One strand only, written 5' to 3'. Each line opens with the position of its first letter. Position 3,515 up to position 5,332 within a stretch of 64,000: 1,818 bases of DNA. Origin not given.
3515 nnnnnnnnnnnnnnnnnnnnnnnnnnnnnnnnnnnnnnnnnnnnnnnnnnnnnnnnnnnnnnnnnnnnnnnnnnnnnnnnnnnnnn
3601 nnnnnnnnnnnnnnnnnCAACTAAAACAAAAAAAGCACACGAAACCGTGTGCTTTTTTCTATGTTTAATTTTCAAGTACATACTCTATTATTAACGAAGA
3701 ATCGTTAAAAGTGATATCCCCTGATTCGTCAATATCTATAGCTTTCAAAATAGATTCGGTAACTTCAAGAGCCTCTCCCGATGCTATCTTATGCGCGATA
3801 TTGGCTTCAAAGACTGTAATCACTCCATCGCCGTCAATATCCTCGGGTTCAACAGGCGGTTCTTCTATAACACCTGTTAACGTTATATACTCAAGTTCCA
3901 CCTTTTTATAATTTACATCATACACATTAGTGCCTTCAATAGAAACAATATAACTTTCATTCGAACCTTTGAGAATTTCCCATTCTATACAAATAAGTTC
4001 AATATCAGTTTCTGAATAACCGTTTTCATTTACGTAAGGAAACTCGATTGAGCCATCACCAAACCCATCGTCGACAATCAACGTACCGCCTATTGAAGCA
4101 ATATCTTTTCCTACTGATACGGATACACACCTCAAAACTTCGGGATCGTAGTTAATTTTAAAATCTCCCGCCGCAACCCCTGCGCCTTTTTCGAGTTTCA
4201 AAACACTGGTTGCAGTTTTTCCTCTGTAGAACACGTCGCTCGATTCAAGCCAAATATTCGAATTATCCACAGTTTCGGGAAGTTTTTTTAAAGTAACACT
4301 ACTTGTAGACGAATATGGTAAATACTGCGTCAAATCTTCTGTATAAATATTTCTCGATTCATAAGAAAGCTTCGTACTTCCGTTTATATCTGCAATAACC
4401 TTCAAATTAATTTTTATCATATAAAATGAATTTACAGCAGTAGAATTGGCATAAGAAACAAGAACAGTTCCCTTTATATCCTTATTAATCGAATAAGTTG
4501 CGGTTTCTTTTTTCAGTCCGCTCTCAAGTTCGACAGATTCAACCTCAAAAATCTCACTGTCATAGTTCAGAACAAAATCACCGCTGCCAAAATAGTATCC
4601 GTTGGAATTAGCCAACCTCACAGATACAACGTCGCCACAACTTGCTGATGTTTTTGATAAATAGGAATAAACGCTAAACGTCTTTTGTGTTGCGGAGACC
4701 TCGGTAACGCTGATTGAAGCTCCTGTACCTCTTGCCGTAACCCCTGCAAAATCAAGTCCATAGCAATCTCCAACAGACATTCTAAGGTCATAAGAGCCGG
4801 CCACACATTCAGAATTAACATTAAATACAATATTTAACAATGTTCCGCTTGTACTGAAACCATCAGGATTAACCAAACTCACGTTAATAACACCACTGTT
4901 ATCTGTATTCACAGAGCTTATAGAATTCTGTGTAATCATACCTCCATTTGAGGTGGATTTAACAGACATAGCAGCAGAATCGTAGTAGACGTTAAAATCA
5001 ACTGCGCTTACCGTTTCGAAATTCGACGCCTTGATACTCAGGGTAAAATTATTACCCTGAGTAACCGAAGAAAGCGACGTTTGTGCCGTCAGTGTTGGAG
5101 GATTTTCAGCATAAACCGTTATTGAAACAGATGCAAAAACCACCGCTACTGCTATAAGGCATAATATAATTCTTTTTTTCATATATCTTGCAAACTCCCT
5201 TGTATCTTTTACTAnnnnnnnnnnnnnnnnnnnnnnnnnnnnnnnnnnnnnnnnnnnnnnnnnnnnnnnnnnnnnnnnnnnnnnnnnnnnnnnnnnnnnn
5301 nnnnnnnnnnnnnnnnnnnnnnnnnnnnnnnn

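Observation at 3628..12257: Operon pairing a dockerin-tagged giant subtilase with a triple-cohesin/dockerin adaptor: candidate cohesin-dockerin proteolytic surface complex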

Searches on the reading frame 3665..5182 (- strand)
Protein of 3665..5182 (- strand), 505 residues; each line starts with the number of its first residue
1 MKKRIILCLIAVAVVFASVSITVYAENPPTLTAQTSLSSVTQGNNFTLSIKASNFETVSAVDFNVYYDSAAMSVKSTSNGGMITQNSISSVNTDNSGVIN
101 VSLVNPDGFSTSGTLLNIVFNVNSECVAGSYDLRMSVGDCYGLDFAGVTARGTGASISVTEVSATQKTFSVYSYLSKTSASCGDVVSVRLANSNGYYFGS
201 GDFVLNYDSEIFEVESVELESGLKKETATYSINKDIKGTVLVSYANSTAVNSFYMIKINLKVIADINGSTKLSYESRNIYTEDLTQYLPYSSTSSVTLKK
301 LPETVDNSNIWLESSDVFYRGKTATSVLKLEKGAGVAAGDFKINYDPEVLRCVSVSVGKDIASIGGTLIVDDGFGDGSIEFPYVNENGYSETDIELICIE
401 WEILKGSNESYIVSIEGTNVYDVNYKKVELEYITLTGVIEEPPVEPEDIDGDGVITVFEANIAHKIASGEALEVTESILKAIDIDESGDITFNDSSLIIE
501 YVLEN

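Call 5: search_protein_families(library=pfam, proteins=[window:3665-5182:-], max_evalue=1)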
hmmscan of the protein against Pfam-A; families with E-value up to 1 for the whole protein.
window:3665-5182:- (505 aa): 6 families
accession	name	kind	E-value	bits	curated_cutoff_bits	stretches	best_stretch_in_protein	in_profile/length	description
PF00963.24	Cohesin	-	2.6e-24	86.4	24.1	3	39-133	9-112/139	Cohesin domain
PF00404.24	Dockerin_1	-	0.0031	18.1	22.9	1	447-503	2-57/57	Dockerin type I domain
PF13833.12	EF-hand_8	-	0.11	12.7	28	0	476-494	28-46/54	EF-hand domain pair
PF20244.3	DUF6599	-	0.11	12.4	27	1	144-206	41-103/186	Family of unknown function (DUF6599)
PF00036.39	EF-hand_1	-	0.15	12.1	25.4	0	477-494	4-21/29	EF hand domain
PF13499.12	EF-hand_7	-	0.25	12.2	30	1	448-494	12-61/67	EF-hand domain pair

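Call 6: search_protein_families(library=ncbifam, proteins=[window:3665-5182:-], max_evalue=0.1)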
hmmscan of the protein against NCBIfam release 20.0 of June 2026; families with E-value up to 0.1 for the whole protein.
window:3665-5182:- (505 aa): 0 families

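Call 10: find_homologous_proteins(query=window:3665-5182:-)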
Query window:3665-5182:- (505 aa): 6 proteins with E <= 0.001 among 8000 candidates.
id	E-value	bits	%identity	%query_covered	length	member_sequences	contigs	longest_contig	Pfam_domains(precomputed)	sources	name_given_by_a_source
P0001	0.0e+0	1072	100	100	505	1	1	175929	PF00963.25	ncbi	-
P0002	3.2e-168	579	59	87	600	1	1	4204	PF00963.25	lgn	-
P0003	4.4e-109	384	46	87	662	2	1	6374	PF00963.25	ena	-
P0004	3.6e-98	348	42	86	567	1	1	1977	PF00963.25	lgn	-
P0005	1.9e-96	342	42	87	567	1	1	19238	PF00404.25,PF00963.25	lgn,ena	-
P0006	6.4e-87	311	38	88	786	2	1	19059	PF00963.25,PF00395.26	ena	-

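Call 11: find_encoding_contigs(protein=P0001, flank=10000, max_places=3)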
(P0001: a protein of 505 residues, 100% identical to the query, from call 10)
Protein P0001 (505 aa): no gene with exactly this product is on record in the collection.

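Call 12: find_encoding_contigs(protein=P0005, flank=10000, max_places=3)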
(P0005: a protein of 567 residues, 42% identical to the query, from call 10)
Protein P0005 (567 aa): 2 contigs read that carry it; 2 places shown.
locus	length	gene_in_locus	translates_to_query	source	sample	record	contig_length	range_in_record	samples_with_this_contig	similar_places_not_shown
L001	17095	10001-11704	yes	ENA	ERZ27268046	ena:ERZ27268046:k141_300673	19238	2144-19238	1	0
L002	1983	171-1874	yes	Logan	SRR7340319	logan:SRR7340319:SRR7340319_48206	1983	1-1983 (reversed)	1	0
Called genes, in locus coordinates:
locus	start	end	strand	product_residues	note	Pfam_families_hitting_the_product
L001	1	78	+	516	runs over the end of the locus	PF12072:RNase_Y_N, PF00013:KH_1 (weak), PF01966:HD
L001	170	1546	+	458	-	PF03023:MurJ, PF01554:MatE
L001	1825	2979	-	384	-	PF03979:Sigma70_r1_1, PF00140:Sigma70_r1_2, PF04542:Sigma70_r2, PF04539:Sigma70_r3, PF04545:Sigma70_r4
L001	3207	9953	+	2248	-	PF00082:Peptidase_S8, PF02368:Big_2 (weak), PF21461:HL_N-beta (faint), PF22359:Big-like (faint), PF02368:Big_2, PF25390:WD40_RLD, PF00404:Dockerin_1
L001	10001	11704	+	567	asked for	PF00963:Cohesin, PF00404:Dockerin_1 (weak)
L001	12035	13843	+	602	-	PF00009:GTP_EFTU, PF03144:GTP_EFTU_D2, PF14492:EFG_III (faint), PF00679:EFG_C, PF06421:LepA_C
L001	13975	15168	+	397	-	PF04055:Radical_SAM, PF06969:HemN_C (weak)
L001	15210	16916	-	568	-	PF20990:DUF2207_C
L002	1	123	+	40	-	?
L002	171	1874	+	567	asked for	PF00963:Cohesin, PF00404:Dockerin_1 (weak)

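Call 13: find_encoding_contigs(protein=P0006, flank=10000, max_places=3)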
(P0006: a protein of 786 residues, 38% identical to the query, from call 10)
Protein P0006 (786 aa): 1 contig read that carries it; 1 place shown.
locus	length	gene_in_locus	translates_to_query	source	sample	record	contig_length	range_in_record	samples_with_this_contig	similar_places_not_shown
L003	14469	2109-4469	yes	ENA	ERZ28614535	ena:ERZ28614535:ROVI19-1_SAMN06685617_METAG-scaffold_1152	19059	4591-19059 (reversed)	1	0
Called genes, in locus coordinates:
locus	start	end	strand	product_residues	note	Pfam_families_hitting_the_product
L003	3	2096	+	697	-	?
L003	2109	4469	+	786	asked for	PF00963:Cohesin, PF00395:SLH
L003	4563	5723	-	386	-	PF09587:PGA_cap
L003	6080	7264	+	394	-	PF05684:DUF819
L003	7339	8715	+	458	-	PF01841:Transglut_core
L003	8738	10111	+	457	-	PF01546:Peptidase_M20, PF07687:M20_dimer (faint)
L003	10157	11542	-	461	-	PF02878:PGM_PMM_I, PF02879:PGM_PMM_II, PF02880:PGM_PMM_III, PF00408:PGM_PMM_IV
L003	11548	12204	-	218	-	PF00132:Hexapep (faint), PF25084:LbH_EIF2B, PF25087:GMPPB_C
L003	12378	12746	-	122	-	PF03965:Penicillinase_R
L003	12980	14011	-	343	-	PF03816:LytR_cpsA_psr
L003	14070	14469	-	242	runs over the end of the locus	PF00072:Response_reg, PF08769:Spo0A_C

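Call 17: find_related_loci(query=window:3665-5182:-, collection=genome_contigs, flank=10000)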
Query window:3665-5182:- (505 aa) in genome_contigs; peptide patterns used: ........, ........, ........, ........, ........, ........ (x = any residue, [..] = any of these).
184 stretches matched a pattern, but none encodes a relative of the query by tblastn (E <= 1e-3).

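Call 19: find_related_loci(query=A1, collection=genome_contigs, flank=10000)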
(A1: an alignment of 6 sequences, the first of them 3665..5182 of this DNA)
Query A1 (505 aa) in genome_contigs; peptide patterns used: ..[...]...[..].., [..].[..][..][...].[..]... (x = any residue, [..] = any of these).
598 stretches matched a pattern (row limit reached: there are more); 3 encode a relative of the query (tblastn E <= 1e-3); 3 distinct loci.
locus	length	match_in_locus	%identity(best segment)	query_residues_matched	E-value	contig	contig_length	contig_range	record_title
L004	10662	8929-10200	39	39-472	5e-94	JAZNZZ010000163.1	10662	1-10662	MAG: Faecousia sp. isolate T1900044764_TS20190230.MAGScoT_cleanbin_000079 SGB_2397_k141_557993, whole genome shotgun seq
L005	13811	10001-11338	33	1-448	3e-79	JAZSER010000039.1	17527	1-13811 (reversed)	MAG: Faecousia sp. isolate T1900044588_TS20190054.MAGScoT_cleanbin_000055 SGB_614_k141_1370600, whole genome shotgun seq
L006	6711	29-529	38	277-446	1e-29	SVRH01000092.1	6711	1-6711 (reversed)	MAG: Oscillospiraceae bacterium isolate SIG638 NODE_43864_length_6711_cov_1.405225, whole genome shotgun sequence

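Call 23: search_protein_families(library=pfam, proteins=[L004:85-8805:+, L005:3302-9931:+, L005:9947-12235:+, L006:41-2056:+, L004:8929-10662:+, P0002, P0003], max_evalue=0.01)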
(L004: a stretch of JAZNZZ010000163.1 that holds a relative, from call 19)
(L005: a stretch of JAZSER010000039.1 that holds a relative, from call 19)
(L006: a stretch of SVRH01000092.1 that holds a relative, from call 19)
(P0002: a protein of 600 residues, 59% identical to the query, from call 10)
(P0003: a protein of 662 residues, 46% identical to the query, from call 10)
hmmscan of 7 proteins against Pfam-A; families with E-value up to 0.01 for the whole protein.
L004:85-8805:+ (2906 aa): 7 families
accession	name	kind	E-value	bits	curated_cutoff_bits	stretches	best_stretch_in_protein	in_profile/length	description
PF00082.27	Peptidase_S8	-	1.5e-48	166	21.8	1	281-528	3-258/288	Subtilase family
PF02368.24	Big_2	-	9.8e-38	128.4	22.8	5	1260-1332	4-76/79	Bacterial Ig-like domain (group 2)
PF22359.2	Big-like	-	1.7e-13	51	27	2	1292-1336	3-47/48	Bacterial Ig-like domain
PF21461.3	HL_N-beta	-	2.4e-12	46.9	27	1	1211-1256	14-57/57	Hyaluronate lyase, N-terminal beta-sheet domain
PF00404.24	Dockerin_1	-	9.4e-08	32.6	22.9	1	2842-2897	1-56/57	Dockerin type I domain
PF25390.1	WD40_RLD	-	7.9e-06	25.9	150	1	2062-2143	207-282/363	RCC1-like domain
PF13540.12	RCC1_2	-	0.0015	18.7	22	0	2063-2082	12-30/30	Regulator of chromosome condensation (RCC1) repeat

L005:3302-9931:+ (2209 aa): 11 families
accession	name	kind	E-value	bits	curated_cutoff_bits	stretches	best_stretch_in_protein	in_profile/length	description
PF00082.27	Peptidase_S8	-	2.3e-49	168.7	21.8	1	261-506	3-259/288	Subtilase family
PF02368.24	Big_2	-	1.4e-15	57.4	22.8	1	1152-1202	16-66/79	Bacterial Ig-like domain (group 2)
PF25390.1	WD40_RLD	-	2.4e-13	50.6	150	1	1311-1464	149-274/363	RCC1-like domain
PF00404.24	Dockerin_1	-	7.2e-10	39.4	22.9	1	2145-2200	1-56/57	Dockerin type I domain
PF00415.24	RCC1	-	7e-08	33.4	21.7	1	1403-1439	1-40/50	Regulator of chromosome condensation (RCC1) repeat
PF13540.12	RCC1_2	-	2.3e-07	30.9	22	1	1397-1416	11-30/30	Regulator of chromosome condensation (RCC1) repeat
PF22359.2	Big-like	-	4.6e-07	30.4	27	1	1089-1130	5-46/48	Bacterial Ig-like domain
PF21461.3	HL_N-beta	-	1.3e-05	25.3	27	1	1258-1284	19-45/57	Hyaluronate lyase, N-terminal beta-sheet domain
PF11896.14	GlgE_dom_N_S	-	0.001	19.9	25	1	2051-2125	21-95/179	Alpha-1,4-glucan:maltose-1-phosphate maltosyltransferase, domain N/S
PF13202.12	EF-hand_5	-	0.0029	17.4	25.9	0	2177-2190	5-18/25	EF hand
PF13499.12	EF-hand_7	-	0.0046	17.7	30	0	2147-2190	12-59/67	EF-hand domain pair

L005:9947-12235:+ (762 aa): 3 families
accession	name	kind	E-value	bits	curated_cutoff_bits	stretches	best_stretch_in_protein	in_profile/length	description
PF00963.24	Cohesin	-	1e-32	113.7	24.1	3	47-152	2-115/139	Cohesin domain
PF07523.18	Big_3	-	4e-07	30.6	21.2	1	504-559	12-67/68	Bacterial Ig-like domain (group 3)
PF00404.24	Dockerin_1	-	0.00042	20.9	22.9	1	699-748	1-52/57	Dockerin type I domain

L006:41-2056:+ (671 aa): 2 families
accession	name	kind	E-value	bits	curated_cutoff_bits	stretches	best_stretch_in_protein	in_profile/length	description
PF00404.24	Dockerin_1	-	1.7e-11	44.5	22.9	1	608-663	2-56/57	Dockerin type I domain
PF00963.24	Cohesin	-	1.1e-08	35.8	24.1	1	38-146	11-129/139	Cohesin domain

L004:8929-10662:+ (578 aa): 1 family
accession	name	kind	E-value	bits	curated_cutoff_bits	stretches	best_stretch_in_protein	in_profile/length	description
PF00963.24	Cohesin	-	2.2e-20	73.7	24.1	3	3-105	11-123/139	Cohesin domain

P0002 (600 aa): 2 families
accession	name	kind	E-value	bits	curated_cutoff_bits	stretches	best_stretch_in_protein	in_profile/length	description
PF00963.24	Cohesin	-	3.3e-22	79.6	24.1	3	36-136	6-115/139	Cohesin domain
PF00404.24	Dockerin_1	-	0.00038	21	22.9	1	538-589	1-52/57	Dockerin type I domain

P0003 (662 aa): 2 families
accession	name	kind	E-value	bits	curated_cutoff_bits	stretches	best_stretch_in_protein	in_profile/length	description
PF00963.24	Cohesin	-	4.4e-24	85.7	24.1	3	30-157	3-139/139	Cohesin domain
PF00404.24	Dockerin_1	-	0.001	19.7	22.9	1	601-655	1-57/57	Dockerin type I domain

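Call 45: find_homologous_proteins(query=A1, max_evalue=1e-10)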
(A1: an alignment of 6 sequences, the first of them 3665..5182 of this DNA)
Query A1 (6 sequences) (505 aa, profile of the alignment): 11 proteins with E <= 1e-10 among 8000 candidates.
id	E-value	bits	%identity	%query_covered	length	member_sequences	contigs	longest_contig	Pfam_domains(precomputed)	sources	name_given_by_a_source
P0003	0.0e+0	1029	46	87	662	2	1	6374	PF00963.25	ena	-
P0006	5.3e-276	935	38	88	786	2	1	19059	PF00963.25,PF00395.26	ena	-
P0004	1.2e-265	901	42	86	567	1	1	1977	PF00963.25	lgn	-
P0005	2.7e-265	900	42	87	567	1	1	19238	PF00404.25,PF00963.25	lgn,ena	-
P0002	3.6e-258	876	59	87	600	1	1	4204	PF00963.25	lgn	-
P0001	1.9e-233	795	100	100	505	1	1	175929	PF00963.25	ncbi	-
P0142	2.0e-176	606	34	96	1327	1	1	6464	PF13306.13,PF00963.25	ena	-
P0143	5.6e-174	598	36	87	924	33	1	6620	PF09479.17,PF07523.19,PF00963.25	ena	-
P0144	4.6e-32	129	30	11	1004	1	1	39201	PF00404.25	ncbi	-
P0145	6.2e-14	70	-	-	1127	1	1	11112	-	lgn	-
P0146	1.6e-11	62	42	8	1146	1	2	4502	-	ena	-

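Call 51: search_solved_structures(query=window:3665-5182:-, max_evalue=1)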
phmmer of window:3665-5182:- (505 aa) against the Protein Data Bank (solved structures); distinct sequences matched with E-value up to 1: 8.
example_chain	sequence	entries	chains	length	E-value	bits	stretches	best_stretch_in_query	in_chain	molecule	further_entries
4ums_A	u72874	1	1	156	0.0013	21.1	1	58-160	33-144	CELLULOSOMAL ANCHORING SCAFFOLDIN B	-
5nrk_A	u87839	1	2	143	0.032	16.5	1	43-137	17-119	Endoglucanase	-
5nrm_A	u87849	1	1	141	0.033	16.4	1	43-141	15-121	Endoglucanase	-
4uyp_B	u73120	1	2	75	0.17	14.1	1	448-503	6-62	Cellulosomal scaffoldin adaptor protein B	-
1y1x_A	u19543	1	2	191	0.19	14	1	448-502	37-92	Leishmania Major Homolog of Programmed Cell Death 6 Protein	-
3ul4_A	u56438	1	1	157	0.35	13.1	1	174-248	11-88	Cellulosome-anchoring protein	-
3kcp_A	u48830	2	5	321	0.39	12.9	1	334-482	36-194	Cellulosomal-scaffolding protein A | Cellulosome anchoring protein cohesin region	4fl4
5g5d_A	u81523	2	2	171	0.42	12.8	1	323-460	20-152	CELLULOSOME ANCHORING PROTEIN COHESIN REGION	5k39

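Call 56: search_protein_representatives(alignment_id=A2)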
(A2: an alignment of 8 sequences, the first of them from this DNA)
Query: 8 sequences, 437 profile positions. Proteins with E-value up to 0.001 (for the whole library): 10290; up to 1e-10: 1884; up to 1e-30: 320. The best 150 are listed.
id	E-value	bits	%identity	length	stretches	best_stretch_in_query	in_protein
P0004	3.0e-200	681.9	-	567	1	1-436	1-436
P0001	2.1e-199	679.1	-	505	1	1-436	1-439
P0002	2.0e-197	672.6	-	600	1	1-437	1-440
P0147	2.8e-185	632.6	-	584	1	1-437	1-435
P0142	5.6e-185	631.6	-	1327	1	1-437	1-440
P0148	1.3e-173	594.1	-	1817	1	1-437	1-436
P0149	4.7e-172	589.0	-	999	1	1-437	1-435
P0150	2.2e-171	586.8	-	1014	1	1-436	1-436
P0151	3.2e-170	582.9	-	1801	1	1-436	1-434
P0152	2.5e-169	580.0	-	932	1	1-437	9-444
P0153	2.6e-168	576.7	-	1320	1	1-437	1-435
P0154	2.7e-168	576.6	-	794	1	1-437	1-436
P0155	2.8e-168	576.5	-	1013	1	1-437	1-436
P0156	4.2e-162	556.2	-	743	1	1-437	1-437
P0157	5.2e-162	555.9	-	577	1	1-437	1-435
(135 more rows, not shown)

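Call 73: predict_structure(alignment_id=A3)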
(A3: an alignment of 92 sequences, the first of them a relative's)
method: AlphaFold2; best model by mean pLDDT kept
length: 505 residues; sequences in the alignment: 92
mean_pLDDT: 93.9   pTM: 0.64
mean pLDDT of the five models: 93.9, 93.6, 93.4, 93.1, 93.0
residues with pLDDT >= 90: 432; 70-90: 50; 50-70: 21; < 50: 2
segments of 3 or more residues with pLDDT < 50: none
pLDDT, mean of each block of 10 residues (from residue 1): 79 76 75 97 98 97 98 98 96 98 97 98 97 98 96 98 89 98 98 98 98 98 98 98 98 98 98 98 96 98 95 96 97 97 97 97 95 94 94 97 85 98 98 97 72 69 94 88 92 93 77
secondary structure, 60 per line:
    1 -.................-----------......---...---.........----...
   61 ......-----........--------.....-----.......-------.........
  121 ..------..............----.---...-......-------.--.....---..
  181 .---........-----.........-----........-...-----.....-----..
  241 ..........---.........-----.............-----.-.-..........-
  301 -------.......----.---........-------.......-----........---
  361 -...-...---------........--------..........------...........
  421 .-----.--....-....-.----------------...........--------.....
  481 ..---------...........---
elements in order: H2-18 E30-35 E39-41 E45-53 E58-66 E72-79 E88-92 E98-104 E112-122 E129-142 E151-153 E155-160 E171-175 E179-181 E185-192 E198-206 E212-219 E229-233 E239-250 E254-262 E268-280 E290-299 E308-314 E323-330 E338-344 E350-357 E366-368 E378-385 E394-403 E410-421 E430-433 E435-438 H457-467 H476-482 H492-502
